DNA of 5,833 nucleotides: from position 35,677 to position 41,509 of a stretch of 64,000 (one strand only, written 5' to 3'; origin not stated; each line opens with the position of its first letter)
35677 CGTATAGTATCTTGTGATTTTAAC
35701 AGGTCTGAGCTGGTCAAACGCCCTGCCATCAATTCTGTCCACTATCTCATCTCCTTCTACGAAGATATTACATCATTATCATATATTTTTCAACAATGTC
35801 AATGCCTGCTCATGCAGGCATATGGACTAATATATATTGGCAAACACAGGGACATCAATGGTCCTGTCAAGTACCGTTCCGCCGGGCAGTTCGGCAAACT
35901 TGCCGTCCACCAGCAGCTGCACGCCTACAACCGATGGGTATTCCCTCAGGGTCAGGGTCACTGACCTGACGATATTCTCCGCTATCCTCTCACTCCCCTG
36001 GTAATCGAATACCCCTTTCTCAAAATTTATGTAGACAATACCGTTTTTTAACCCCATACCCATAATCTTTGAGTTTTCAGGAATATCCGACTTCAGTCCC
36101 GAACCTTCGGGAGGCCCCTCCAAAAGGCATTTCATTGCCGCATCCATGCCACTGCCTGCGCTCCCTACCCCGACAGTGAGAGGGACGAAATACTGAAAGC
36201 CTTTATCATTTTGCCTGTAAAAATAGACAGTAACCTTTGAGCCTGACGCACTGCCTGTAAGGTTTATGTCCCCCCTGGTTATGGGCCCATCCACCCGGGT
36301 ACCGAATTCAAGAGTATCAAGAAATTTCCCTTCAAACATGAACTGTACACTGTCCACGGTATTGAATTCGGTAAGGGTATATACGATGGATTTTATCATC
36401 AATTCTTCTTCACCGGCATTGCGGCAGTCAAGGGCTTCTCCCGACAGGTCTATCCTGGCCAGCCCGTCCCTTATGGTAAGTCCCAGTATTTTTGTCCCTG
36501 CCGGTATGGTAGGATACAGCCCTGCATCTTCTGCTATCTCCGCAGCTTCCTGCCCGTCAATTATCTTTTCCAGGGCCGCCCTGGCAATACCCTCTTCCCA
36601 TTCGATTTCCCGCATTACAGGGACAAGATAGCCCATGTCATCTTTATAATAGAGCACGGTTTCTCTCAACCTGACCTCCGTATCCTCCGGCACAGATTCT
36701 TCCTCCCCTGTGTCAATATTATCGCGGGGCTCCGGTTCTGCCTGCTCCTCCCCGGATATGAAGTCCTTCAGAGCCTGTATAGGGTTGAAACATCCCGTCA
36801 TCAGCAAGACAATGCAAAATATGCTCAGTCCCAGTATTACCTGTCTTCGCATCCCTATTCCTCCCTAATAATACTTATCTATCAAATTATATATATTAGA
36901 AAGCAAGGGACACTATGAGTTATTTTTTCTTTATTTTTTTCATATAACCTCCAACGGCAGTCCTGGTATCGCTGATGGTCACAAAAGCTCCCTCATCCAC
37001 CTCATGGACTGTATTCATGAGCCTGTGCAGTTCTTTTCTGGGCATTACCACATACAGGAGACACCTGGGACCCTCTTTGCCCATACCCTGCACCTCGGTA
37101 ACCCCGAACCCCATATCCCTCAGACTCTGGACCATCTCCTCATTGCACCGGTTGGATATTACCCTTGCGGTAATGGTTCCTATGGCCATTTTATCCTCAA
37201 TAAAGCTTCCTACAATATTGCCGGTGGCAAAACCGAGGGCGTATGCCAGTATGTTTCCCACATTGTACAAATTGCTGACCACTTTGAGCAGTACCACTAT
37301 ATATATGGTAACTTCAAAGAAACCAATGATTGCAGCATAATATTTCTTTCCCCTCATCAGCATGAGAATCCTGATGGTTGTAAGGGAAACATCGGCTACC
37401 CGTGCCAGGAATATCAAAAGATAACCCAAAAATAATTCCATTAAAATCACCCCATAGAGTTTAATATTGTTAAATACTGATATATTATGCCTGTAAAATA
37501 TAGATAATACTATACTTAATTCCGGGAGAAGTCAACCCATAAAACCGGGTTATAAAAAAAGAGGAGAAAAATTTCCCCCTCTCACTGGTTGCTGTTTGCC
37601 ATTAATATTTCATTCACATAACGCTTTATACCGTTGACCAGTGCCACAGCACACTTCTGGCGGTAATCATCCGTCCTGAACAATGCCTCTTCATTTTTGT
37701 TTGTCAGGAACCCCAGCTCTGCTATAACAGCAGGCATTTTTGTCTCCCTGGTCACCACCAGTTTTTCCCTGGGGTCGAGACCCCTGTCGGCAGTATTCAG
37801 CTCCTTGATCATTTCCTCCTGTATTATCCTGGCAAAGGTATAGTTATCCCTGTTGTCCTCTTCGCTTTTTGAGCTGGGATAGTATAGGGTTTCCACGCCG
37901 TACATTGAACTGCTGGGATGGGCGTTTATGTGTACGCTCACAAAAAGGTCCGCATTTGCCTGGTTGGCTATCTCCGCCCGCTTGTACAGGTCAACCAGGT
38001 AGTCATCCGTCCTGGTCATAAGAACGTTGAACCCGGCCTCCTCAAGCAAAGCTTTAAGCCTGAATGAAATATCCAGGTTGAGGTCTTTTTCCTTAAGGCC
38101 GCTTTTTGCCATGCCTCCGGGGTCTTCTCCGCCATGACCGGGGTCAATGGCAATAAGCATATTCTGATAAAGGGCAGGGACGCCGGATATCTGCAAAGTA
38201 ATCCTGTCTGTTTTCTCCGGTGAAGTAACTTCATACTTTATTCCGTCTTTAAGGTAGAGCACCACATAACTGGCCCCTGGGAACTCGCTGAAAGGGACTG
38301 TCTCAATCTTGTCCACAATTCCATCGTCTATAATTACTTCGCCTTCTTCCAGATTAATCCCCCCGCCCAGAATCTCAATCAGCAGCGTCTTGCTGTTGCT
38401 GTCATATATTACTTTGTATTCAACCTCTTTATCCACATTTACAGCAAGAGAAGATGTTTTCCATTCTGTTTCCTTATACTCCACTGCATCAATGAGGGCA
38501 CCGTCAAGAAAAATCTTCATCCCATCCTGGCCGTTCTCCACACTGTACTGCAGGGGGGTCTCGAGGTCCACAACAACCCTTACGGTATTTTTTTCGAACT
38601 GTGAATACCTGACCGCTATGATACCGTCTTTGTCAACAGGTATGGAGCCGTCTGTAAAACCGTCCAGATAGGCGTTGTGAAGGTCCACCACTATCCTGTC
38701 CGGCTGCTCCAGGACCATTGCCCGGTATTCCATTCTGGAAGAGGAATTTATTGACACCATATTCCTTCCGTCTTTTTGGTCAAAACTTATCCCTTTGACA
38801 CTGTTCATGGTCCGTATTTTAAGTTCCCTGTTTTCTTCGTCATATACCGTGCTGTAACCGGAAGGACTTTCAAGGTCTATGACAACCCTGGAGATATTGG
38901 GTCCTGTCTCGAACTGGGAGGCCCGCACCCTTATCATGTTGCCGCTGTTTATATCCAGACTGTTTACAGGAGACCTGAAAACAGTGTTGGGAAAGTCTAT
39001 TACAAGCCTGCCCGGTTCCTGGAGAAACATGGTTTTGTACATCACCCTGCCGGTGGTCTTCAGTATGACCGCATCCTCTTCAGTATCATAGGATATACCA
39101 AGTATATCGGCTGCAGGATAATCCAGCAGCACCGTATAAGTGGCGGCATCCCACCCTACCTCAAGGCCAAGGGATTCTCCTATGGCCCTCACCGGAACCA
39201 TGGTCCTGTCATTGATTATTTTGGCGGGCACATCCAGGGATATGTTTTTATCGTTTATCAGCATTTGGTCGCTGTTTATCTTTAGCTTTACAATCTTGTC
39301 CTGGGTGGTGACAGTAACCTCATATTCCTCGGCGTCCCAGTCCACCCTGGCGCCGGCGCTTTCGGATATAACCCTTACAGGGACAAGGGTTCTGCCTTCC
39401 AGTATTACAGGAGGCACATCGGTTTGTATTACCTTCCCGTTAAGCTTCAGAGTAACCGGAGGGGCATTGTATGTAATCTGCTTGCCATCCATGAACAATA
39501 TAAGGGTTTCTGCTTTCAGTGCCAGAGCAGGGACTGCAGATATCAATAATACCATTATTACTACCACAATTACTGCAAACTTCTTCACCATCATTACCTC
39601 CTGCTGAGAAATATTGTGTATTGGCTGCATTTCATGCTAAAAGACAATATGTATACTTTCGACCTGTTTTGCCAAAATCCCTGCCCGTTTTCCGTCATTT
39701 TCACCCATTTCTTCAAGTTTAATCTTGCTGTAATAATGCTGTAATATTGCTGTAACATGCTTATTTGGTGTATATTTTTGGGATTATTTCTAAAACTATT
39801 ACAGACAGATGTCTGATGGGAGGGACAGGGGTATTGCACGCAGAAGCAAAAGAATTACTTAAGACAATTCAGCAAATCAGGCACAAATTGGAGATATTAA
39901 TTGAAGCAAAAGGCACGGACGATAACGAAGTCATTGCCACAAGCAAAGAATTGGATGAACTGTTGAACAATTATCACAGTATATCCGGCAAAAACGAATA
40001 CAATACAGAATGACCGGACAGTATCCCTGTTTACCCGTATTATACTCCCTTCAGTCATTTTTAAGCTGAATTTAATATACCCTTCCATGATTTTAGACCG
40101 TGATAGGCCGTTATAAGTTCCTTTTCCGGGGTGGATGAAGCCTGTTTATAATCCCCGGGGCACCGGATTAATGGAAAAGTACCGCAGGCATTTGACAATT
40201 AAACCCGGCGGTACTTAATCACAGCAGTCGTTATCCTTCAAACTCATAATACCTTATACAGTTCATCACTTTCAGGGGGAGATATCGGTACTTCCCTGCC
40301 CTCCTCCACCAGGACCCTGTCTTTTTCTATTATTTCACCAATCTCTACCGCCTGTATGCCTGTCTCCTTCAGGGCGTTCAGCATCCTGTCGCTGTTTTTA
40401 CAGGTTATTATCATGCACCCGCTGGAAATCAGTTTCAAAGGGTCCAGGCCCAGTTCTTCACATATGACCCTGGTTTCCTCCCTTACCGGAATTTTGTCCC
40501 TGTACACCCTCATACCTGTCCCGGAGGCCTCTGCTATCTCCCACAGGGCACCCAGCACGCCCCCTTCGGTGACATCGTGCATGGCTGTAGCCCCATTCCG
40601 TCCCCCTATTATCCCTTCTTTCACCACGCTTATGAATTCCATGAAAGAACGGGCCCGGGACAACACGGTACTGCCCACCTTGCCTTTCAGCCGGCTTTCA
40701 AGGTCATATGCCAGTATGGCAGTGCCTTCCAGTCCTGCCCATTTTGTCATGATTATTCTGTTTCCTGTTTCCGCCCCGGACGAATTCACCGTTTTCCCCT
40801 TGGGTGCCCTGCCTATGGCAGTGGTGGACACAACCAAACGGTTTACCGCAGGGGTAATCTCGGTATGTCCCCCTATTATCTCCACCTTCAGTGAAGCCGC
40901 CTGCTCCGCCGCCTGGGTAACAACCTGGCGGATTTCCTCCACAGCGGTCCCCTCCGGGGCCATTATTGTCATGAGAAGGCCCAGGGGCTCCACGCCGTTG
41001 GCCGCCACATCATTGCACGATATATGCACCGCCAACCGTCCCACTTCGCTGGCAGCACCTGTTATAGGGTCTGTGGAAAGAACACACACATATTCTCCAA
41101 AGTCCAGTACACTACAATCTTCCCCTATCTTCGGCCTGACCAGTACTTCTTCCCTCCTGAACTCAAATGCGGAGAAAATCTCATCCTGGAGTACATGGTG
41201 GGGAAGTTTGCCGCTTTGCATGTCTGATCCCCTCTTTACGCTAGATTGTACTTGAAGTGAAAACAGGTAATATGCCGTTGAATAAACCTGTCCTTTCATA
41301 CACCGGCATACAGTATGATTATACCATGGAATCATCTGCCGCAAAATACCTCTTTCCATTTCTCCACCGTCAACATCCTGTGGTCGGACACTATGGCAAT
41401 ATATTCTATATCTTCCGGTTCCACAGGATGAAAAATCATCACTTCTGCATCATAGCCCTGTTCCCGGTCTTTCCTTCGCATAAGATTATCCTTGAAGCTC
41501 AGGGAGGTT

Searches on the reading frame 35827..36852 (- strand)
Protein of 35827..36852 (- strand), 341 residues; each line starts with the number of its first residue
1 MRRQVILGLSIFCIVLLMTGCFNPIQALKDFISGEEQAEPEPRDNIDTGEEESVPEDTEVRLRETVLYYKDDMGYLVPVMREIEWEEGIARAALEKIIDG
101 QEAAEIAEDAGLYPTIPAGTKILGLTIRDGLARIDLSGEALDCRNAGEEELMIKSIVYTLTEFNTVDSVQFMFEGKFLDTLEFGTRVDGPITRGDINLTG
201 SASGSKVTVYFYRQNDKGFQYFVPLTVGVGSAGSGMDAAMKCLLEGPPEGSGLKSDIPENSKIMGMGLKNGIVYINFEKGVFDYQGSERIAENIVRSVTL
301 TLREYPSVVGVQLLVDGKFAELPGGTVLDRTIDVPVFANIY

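Call 29: search_protein_families(library=pfam, max_evalue=0.00001, proteins=[window:35827-36852:-])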
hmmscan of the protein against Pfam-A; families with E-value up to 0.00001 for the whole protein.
window:35827-36852:- (341 aa): 1 family
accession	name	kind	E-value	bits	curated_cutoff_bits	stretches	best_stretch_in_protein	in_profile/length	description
PF10646.14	Germane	-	1.6e-42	145.3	23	2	67-178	2-116/117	Sporulation and spore germination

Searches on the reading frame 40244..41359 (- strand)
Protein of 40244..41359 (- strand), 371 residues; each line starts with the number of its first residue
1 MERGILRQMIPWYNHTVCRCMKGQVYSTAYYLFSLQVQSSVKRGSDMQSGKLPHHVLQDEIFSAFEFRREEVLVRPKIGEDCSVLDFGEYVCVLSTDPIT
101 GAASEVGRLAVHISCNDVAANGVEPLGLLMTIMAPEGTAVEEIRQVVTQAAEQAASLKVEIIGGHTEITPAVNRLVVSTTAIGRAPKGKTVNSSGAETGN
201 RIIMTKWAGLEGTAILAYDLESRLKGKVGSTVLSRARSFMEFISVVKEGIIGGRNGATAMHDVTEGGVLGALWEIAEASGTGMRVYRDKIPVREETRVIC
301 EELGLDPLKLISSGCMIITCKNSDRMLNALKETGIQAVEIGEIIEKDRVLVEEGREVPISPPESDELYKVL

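Call 29: search_protein_families(library=pfam, max_evalue=0.00001, proteins=[window:40244-41359:-])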
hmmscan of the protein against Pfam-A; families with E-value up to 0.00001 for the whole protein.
window:40244-41359:- (371 aa): 2 families
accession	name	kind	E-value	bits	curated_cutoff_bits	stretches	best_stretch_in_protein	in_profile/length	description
PF02769.27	AIRS_C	-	4.8e-23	82.5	23.1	1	198-349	2-151/156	AIR synthase related protein, C-terminal domain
PF00586.29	AIRS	-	4.9e-17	62.8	24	1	79-184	1-111/112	AIR synthase related protein, N-terminal domain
